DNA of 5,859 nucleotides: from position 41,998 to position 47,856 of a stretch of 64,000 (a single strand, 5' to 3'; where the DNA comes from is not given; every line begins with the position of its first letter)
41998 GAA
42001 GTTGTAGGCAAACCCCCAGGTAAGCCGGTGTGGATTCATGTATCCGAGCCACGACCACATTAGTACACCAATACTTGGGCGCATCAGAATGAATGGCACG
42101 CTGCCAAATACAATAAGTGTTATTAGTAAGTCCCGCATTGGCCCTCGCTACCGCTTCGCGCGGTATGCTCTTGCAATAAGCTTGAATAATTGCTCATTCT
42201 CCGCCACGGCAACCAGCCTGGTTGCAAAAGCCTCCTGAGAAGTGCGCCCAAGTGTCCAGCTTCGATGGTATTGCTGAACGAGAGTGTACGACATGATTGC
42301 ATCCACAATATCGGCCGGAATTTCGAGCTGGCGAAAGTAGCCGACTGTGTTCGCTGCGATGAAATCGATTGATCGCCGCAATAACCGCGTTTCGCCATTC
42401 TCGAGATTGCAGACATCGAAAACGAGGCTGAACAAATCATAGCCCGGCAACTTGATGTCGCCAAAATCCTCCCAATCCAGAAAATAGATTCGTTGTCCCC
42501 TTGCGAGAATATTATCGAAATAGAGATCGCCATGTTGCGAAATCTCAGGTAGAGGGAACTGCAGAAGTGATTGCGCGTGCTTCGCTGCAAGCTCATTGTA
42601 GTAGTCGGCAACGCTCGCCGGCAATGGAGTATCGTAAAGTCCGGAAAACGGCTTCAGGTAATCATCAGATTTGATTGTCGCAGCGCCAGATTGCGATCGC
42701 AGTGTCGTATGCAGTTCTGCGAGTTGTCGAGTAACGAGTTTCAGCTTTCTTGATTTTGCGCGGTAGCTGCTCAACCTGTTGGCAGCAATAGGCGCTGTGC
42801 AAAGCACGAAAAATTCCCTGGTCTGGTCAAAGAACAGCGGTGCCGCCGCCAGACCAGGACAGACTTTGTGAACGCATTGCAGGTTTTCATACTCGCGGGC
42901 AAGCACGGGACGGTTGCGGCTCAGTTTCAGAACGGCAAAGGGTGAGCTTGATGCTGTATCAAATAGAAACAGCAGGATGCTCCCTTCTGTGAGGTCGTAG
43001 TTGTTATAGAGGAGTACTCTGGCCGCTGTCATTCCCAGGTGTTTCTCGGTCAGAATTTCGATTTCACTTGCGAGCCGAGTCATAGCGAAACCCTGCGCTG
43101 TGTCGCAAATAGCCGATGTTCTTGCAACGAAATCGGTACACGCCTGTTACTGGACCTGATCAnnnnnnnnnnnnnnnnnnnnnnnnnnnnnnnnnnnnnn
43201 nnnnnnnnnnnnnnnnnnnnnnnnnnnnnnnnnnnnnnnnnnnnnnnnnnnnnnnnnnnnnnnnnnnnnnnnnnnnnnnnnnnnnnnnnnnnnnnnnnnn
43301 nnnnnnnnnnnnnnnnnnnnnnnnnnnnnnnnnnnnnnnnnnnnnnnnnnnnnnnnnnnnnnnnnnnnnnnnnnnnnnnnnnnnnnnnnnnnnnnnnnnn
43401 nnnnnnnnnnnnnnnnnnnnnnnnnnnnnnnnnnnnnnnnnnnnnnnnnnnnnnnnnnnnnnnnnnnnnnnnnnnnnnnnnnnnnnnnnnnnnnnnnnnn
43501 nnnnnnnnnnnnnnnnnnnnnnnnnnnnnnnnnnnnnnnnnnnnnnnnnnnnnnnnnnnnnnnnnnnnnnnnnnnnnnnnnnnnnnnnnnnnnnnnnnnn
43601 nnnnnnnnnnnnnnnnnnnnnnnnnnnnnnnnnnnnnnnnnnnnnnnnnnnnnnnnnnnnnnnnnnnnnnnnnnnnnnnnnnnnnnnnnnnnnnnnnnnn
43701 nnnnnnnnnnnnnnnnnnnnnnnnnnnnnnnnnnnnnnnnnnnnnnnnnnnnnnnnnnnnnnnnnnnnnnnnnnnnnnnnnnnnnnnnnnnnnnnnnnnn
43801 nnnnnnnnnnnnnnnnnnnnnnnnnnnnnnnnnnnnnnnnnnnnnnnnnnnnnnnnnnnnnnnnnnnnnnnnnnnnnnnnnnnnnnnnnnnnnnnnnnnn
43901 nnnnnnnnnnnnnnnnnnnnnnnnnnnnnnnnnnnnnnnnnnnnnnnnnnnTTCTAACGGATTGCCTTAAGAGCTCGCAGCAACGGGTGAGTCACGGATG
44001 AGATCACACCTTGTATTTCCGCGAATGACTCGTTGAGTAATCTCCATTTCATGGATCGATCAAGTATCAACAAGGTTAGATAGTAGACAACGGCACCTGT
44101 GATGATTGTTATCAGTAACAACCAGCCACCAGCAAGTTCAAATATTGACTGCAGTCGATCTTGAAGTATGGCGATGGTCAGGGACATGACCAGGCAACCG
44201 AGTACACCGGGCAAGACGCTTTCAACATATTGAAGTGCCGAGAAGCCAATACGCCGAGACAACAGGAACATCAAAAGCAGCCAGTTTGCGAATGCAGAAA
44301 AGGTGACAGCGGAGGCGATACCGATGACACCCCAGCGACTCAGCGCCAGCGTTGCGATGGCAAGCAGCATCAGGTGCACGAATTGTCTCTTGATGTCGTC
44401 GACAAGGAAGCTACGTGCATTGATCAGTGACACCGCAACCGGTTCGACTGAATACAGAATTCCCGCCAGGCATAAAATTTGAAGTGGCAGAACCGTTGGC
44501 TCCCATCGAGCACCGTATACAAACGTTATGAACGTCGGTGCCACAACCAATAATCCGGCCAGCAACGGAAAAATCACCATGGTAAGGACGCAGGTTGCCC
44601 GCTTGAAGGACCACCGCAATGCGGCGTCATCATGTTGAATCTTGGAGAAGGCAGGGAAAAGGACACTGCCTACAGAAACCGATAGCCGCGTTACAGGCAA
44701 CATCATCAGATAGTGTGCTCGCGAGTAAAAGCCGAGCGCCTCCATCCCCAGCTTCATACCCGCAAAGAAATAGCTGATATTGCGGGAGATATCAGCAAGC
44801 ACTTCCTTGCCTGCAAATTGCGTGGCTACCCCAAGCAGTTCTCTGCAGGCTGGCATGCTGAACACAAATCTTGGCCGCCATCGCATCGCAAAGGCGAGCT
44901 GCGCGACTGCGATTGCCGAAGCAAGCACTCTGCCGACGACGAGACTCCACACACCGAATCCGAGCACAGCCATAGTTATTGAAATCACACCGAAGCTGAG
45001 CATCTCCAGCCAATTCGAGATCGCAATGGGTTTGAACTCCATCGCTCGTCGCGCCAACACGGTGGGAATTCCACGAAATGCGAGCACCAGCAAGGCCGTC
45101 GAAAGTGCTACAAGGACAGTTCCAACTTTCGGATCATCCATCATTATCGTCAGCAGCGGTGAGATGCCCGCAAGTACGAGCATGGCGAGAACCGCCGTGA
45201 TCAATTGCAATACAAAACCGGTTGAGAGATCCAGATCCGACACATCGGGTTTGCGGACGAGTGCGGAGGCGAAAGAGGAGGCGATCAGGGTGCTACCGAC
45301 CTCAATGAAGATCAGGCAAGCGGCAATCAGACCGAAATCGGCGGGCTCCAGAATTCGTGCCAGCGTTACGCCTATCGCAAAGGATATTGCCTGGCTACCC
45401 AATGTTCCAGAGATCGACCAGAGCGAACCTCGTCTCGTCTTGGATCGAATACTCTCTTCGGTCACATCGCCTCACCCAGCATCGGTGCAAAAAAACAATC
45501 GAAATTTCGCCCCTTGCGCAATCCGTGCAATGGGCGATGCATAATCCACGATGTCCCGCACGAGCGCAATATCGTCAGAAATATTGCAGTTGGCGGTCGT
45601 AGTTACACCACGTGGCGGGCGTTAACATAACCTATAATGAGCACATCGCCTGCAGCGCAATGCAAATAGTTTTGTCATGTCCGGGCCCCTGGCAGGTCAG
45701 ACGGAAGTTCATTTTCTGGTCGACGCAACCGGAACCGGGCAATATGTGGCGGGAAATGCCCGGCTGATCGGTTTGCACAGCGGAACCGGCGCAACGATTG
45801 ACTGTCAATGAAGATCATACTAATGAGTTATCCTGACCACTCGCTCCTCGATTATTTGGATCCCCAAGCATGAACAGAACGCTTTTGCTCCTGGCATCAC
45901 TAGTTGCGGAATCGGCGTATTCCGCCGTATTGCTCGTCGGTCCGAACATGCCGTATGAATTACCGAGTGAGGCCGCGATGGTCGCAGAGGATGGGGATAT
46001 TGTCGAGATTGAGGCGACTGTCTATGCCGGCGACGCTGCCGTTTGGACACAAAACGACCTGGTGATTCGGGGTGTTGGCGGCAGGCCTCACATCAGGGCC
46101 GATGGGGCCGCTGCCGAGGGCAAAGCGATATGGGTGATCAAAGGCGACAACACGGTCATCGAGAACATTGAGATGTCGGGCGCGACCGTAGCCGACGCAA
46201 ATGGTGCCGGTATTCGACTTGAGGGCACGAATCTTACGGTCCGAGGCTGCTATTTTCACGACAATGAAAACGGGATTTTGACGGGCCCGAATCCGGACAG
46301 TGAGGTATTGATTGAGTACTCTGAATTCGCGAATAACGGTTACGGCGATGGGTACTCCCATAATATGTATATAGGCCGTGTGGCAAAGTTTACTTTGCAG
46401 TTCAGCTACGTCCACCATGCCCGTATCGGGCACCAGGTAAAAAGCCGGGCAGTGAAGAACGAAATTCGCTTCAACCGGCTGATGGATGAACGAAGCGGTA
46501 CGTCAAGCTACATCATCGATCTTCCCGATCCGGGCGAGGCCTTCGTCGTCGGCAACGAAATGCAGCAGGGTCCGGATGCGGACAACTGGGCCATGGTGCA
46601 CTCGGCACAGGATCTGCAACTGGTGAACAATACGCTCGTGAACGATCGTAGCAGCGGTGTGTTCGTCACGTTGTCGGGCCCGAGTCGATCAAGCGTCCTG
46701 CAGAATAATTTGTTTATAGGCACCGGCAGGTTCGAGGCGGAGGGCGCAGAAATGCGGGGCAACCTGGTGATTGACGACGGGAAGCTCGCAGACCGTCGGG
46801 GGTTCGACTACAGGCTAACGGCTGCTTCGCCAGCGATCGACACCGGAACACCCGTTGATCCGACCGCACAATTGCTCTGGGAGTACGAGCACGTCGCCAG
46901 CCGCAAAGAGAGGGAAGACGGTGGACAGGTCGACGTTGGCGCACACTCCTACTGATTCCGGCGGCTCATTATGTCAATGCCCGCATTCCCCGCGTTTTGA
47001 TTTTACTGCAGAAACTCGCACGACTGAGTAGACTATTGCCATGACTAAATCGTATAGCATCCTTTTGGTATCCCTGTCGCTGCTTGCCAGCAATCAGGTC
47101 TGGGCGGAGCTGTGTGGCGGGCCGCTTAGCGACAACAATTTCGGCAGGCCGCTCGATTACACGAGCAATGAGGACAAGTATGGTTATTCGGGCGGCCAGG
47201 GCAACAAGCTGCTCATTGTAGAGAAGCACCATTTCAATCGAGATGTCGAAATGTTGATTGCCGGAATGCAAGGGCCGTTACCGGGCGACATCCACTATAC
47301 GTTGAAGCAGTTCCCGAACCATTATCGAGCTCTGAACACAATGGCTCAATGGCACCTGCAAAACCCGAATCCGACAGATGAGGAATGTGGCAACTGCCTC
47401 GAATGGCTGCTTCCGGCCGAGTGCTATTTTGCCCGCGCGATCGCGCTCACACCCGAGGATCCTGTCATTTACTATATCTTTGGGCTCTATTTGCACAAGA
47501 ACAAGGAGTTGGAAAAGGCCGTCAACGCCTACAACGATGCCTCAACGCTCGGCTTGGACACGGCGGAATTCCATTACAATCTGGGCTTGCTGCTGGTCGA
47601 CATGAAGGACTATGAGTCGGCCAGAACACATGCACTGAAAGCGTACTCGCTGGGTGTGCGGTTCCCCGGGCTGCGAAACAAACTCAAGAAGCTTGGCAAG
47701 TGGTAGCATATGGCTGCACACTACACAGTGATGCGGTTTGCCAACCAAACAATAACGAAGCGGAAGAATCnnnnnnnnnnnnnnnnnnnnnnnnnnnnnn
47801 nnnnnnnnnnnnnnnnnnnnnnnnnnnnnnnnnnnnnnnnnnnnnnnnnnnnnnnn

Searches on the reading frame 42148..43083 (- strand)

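Call 17: search_protein_families(library=ncbifam, proteins=[window:42148-43083:-], max_evalue=0.00001)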
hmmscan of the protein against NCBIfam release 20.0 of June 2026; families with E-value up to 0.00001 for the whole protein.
window:42148-43083:- (311 aa): 0 families

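Call 67: search_protein_families(library=pfam, proteins=[window:42148-43083:-], max_evalue=0.001)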
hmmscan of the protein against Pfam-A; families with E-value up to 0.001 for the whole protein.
window:42148-43083:- (311 aa): 1 family
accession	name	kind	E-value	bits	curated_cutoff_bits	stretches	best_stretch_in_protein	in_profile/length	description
PF01636.29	APH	-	1.9e-06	28.3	23.2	1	118-226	101-215/239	Phosphotransferase enzyme family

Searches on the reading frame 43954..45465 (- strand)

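Call 17: search_protein_families(library=ncbifam, proteins=[window:43954-45465:-], max_evalue=0.00001)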
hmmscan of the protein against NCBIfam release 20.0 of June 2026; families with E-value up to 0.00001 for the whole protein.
window:43954-45465:- (503 aa): 3 families
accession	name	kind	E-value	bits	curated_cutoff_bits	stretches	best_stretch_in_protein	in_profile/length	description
NF007773.0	PRK10459.1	equivalog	6.9e-59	200.1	273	1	5-476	2-475/492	MOP flippase family protein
NF047674.1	TeichurnBiosyTuaB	equivalog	1.4e-49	169.5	580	1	5-466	3-467/469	teichuronic acid biosynthesis protein TuaB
NF058658.1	Oglyco_Wzx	exception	8.9e-44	150.3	720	1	1-471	1-465/478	O-glycosylation flippase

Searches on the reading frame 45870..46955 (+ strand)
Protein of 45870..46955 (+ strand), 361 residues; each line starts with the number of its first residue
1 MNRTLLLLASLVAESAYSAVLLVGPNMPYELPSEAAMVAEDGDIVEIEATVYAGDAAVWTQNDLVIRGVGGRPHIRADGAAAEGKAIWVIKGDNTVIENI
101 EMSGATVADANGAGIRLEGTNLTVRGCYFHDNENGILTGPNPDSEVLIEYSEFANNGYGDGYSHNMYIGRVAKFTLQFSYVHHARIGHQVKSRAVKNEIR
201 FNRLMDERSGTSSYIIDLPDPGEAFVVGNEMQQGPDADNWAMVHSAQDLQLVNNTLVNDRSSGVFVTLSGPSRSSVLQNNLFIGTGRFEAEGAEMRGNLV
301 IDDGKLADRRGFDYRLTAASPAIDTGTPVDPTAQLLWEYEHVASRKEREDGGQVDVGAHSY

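Call 17: search_protein_families(library=ncbifam, proteins=[window:45870-46955:+], max_evalue=0.00001)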
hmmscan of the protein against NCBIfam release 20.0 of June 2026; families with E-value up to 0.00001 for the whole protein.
window:45870-46955:+ (361 aa): 0 families

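Call 67: search_protein_families(library=pfam, proteins=[window:45870-46955:+], max_evalue=0.001)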
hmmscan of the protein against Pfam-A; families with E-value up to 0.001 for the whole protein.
window:45870-46955:+ (361 aa): 2 families
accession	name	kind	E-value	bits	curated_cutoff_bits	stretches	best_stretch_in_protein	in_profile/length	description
PF13229.12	Beta_helix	-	2.5e-14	53.6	25.9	2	37-163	26-145/158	Right handed beta helix region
PF05048.19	NosD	-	6.5e-05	22.9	23.6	0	197-284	71-148/212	Periplasmic copper-binding protein (NosD)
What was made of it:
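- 45870..46955 (+): Paralogue B': a secreted beta-helix protein without Ig modules or lipobox, outside the riboswitch operon. PF13229 at 2.5e-14 (call 67).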

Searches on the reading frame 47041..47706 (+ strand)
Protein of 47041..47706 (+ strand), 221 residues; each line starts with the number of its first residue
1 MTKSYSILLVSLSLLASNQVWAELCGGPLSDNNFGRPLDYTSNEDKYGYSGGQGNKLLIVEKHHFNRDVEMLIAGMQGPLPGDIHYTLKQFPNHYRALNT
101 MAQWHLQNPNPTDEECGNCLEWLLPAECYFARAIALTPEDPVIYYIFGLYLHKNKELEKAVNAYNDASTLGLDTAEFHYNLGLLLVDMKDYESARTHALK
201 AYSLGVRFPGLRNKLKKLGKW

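Call 17: search_protein_families(library=ncbifam, proteins=[window:47041-47706:+], max_evalue=0.00001)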
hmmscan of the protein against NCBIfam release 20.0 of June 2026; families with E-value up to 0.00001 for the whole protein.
window:47041-47706:+ (221 aa): 2 families
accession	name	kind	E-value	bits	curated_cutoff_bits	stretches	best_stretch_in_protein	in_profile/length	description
NF040959.1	MamA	equivalog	9.7e-08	31.7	200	1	131-202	129-200/204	magnetosome protein MamA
TIGR02521.1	type_IV_pilW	equivalog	1.7e-07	31.1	154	1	131-203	55-127/234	type IV pilus biogenesis/stability protein PilW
